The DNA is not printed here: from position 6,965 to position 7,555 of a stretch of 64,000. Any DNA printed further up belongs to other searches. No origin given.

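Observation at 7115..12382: Candidate undescribed R-M-like defense operon: RadC-N HhH + two amino-methyltransferases + OLD-family ATPase/Toprim nuclease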

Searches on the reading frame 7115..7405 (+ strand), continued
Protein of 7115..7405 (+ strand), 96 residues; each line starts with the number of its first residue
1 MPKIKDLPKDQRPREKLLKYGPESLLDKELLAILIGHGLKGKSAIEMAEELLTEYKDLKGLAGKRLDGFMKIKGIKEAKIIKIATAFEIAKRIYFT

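Call 74: find_encoding_contigs(protein=P0359, flank=4000, max_places=1)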
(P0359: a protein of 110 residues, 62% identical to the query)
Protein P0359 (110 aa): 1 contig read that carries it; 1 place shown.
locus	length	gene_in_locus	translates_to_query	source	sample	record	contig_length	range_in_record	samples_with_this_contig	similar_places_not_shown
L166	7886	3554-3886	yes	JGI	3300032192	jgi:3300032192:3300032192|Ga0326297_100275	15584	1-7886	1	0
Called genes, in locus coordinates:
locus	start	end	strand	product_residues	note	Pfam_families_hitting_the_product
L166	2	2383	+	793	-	?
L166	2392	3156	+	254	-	-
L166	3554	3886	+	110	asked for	PF20582:UPF0758_N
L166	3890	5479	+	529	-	PF03235:GmrSD_N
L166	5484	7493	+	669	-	PF13588:HSDR_N_2, PF02384:N6_Mtase, PF07669:Eco57I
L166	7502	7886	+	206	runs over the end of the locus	PF12686:DUF3800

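Call 85: search_protein_families(library=pfam, proteins=[L165:4299-7652:+, L156:7332-8078:+], max_evalue=0.01)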
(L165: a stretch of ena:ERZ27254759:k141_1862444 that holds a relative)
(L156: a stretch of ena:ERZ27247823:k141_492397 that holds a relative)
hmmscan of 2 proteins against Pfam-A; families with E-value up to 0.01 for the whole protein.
L165:4299-7652:+ (1118 aa): 6 families
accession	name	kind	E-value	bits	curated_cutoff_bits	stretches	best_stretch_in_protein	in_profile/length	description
PF07669.17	Eco57I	-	1.2e-24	87.8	25.3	1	410-580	3-171/171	Eco57I restriction-modification methylase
PF02384.22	N6_Mtase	-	2.7e-21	76.6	20.4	1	332-619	3-254/311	N-6 DNA Methylase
PF20473.4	MmeI_Mtase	-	4.7e-07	29.7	27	1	375-549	22-202/259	MmeI, DNA-methyltransferase domain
PF22837.1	M_Eco57I_C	-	0.00057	19.8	27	1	712-813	39-146/283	Type II methyltransferase M.Eco57I, C-terminal domain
PF01170.24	UPF0020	-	0.0034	17.5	22.3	0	364-490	20-134/197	RMKL-like, methyltransferase domain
PF13847.12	Methyltransf_31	-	0.0066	16.6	27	0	372-419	3-40/145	Methyltransferase domain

L156:7332-8078:+ (248 aa): 0 families

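Call 87: find_encoding_contigs(protein=P0309, flank=4000, max_places=2)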
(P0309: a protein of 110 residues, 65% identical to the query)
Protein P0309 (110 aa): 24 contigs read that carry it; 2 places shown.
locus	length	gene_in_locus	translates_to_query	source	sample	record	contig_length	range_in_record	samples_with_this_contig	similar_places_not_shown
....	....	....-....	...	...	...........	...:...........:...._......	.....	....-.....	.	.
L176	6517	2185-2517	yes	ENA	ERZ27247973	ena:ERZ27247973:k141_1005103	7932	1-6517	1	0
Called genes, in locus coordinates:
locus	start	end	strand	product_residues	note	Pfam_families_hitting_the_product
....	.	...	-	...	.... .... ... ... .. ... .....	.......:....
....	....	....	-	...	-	-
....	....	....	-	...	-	-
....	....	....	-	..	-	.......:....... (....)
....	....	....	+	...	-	-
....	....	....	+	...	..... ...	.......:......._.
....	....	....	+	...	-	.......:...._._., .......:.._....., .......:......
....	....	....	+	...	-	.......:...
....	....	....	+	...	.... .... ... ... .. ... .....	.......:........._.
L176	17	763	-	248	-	PF19190:BACON_2 (faint)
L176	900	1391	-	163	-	PF13240:Zn_Ribbon_1 (faint), PF13248:Zn_ribbon_3 (faint), PF12773:DZR (weak)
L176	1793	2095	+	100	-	-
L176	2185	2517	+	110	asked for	PF20582:UPF0758_N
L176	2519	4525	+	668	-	PF13588:HSDR_N_2, PF02384:N6_Mtase, PF07669:Eco57I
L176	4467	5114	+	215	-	PF01936:NYN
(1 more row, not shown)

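Call 88: find_encoding_contigs(protein=P0344, flank=4000, max_places=1)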
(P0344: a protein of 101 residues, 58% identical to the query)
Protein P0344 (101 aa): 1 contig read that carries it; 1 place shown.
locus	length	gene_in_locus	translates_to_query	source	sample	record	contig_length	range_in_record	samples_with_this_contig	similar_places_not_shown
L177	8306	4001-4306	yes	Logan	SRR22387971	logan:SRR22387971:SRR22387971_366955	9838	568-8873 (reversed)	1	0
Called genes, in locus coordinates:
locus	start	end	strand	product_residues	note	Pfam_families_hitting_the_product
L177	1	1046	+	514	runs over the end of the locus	PF13440:Polysacc_synt_3 (faint), PF03023:MurJ, PF01554:MatE (weak)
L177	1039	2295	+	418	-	PF02885:Glycos_trans_3N, PF00591:Glycos_transf_3, PF07831:PYNP_C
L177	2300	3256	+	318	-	PF02618:YceG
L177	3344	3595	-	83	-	-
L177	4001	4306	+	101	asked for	PF20582:UPF0758_N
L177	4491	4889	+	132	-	PF01894:YjbQ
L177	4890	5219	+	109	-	PF11373:DUF3175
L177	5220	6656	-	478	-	PF03951:Gln-synt_N, PF00120:Gln-synt_C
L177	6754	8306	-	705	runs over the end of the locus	?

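Call 89: find_encoding_contigs(protein=P0318, flank=4000, max_places=1)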
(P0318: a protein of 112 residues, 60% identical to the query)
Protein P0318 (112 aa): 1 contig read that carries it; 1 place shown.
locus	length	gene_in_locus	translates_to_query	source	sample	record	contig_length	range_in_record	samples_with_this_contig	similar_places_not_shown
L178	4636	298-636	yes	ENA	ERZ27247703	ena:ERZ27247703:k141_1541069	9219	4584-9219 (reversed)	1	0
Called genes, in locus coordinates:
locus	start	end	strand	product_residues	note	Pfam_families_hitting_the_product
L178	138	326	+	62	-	PF12728:HTH_17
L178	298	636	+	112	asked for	PF20582:UPF0758_N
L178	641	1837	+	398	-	PF27126:NmeDI_C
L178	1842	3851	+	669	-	PF13588:HSDR_N_2, PF02384:N6_Mtase, PF07669:Eco57I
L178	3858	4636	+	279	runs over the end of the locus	PF18928:DUF5677 (weak)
